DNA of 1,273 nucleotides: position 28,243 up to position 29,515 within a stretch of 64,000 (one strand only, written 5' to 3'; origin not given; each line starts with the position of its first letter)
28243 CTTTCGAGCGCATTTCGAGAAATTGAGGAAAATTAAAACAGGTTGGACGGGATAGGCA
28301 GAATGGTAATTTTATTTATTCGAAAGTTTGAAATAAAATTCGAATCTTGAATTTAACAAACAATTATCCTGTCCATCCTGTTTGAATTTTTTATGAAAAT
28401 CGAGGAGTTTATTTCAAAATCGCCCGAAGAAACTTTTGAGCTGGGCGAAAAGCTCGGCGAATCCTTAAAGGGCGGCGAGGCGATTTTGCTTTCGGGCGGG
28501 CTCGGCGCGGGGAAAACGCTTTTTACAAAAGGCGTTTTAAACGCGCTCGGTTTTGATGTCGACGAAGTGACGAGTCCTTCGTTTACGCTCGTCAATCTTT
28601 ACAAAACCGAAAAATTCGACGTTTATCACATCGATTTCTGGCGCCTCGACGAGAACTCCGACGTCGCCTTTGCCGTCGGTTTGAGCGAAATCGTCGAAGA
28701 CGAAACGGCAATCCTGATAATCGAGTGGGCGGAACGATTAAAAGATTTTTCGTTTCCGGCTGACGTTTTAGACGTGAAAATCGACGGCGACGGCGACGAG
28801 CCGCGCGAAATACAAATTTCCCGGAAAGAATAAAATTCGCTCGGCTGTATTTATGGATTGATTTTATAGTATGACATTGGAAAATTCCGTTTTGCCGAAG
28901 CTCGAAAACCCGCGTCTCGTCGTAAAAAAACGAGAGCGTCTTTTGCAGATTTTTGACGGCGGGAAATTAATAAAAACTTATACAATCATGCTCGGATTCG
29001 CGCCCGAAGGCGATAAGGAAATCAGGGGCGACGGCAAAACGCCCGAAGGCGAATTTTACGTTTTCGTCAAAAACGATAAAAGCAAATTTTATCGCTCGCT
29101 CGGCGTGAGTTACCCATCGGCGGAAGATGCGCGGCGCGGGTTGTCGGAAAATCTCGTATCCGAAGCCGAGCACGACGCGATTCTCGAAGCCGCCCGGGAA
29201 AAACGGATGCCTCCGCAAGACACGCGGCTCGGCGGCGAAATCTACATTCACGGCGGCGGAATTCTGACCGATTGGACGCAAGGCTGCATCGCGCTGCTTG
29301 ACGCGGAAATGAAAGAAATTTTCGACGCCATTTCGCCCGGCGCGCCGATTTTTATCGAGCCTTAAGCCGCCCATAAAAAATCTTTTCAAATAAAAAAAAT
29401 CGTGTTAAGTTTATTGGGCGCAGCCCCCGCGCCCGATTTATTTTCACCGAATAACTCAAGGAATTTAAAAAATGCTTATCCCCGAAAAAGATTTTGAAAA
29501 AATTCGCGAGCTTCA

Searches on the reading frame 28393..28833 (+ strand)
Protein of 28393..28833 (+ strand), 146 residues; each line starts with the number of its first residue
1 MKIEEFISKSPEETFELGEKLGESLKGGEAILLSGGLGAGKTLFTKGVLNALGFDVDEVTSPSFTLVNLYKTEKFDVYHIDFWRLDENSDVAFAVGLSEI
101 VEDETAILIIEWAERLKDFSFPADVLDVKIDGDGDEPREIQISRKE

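Call 10: search_protein_families(library=pfam, proteins=[window:28393-28833:+])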
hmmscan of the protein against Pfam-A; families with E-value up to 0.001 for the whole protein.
window:28393-28833:+ (146 aa): 1 family
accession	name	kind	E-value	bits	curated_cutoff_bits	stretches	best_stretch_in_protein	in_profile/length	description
PF02367.23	TsaE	-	3.1e-34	118.1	26.6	1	9-139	2-127/128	Threonylcarbamoyl adenosine biosynthesis protein TsaE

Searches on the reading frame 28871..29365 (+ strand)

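Call 10: search_protein_families(library=pfam, proteins=[window:28871-29365:+])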
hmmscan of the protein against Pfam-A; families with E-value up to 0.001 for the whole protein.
window:28871-29365:+ (164 aa): 1 family
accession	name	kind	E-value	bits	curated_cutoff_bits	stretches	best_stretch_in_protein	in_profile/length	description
PF03734.19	YkuD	-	7.2e-19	69.3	23.4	1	15-162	3-146/146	L,D-transpeptidase catalytic domain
